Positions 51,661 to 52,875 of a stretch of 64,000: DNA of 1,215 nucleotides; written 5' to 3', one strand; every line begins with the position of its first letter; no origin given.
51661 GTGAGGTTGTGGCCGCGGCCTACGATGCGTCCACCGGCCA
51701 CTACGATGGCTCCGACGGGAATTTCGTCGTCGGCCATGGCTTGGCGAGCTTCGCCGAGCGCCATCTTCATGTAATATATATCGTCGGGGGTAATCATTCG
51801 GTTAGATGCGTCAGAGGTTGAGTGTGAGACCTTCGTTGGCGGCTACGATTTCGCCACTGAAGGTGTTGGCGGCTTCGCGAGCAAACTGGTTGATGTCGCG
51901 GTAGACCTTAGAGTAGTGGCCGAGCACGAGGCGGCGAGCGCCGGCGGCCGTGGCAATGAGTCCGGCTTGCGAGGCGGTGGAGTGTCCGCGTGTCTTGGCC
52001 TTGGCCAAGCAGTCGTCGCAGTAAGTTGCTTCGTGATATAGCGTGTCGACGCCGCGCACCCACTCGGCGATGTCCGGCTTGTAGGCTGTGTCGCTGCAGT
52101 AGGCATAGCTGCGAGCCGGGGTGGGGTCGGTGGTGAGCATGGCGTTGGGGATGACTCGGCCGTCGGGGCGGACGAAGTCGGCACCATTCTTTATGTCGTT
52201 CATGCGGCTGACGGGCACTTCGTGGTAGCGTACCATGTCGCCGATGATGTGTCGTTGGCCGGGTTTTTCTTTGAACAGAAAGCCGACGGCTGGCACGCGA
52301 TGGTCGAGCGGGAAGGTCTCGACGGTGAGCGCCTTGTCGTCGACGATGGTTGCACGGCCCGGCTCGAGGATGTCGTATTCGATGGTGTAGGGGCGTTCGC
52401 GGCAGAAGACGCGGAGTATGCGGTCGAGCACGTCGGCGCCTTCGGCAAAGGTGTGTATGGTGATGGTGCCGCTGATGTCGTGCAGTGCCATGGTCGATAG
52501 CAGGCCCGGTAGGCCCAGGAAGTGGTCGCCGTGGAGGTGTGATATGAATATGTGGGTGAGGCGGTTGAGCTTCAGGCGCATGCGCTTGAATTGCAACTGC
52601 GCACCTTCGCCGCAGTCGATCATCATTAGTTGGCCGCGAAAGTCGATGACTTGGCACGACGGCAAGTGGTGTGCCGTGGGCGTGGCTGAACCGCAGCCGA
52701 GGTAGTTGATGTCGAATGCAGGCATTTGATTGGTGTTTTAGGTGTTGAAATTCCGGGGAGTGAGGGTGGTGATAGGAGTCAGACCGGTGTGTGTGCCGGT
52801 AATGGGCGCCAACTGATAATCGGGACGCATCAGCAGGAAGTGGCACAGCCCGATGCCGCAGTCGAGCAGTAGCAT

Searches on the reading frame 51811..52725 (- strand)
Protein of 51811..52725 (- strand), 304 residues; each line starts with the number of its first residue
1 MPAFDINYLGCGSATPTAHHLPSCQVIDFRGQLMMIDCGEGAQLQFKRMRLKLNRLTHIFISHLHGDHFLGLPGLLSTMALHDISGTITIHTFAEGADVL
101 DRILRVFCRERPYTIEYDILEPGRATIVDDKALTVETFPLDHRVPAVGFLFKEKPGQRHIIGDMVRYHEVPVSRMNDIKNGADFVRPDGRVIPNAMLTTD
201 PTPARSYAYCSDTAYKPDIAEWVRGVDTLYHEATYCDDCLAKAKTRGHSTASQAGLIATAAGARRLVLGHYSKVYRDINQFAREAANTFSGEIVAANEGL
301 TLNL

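Call 71: search_protein_families(library=ncbifam, proteins=[window:51811-52725:-], max_evalue=0.00001)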
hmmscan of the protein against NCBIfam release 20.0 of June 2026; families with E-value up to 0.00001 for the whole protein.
window:51811-52725:- (304 aa): 10 families
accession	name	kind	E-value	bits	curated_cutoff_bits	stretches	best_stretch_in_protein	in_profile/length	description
NF000801.0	PRK00055.1-3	equivalog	3.6e-88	295.6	252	1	4-302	2-301/307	ribonuclease Z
TIGR02651.1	RNase_Z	equivalog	3.8e-79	265.9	292.95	1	6-299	2-297/302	ribonuclease Z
NF000805.0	PRK00055.2-3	equivalog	1.4e-47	162.4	416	1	8-298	8-294/307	ribonuclease Z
NF000800.0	PRK00055.1-1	equivalog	9e-43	146.4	398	1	6-290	3-292/305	ribonuclease Z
TIGR02649.1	true_RNase_BN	exception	2e-34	119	563.7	1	32-278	32-277/304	ribonuclease BN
NF000804.0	PRK00055.2-1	equivalog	1.8e-33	115.9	402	1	4-297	4-292/306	ribonuclease Z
NF002558.0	PRK02126.1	subfamily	4.8e-27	94.9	315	2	202-295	240-338/345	ribonuclease Z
NF041851.1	cyc_nuc_deg_phdiest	equivalog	2.2e-17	63.3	400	1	204-303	155-252/253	cyclic nucleotide-degrading phosphodiesterase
NF041257.1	GntH_guanitoxin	equivalog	4e-12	45.7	333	1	6-81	15-93/374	guanitoxin biosynthesis MBL fold metallo-hydrolase GntH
NF000806.0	PRK00055.2-4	equivalog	3e-11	43.1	363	1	5-183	3-191/280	ribonuclease Z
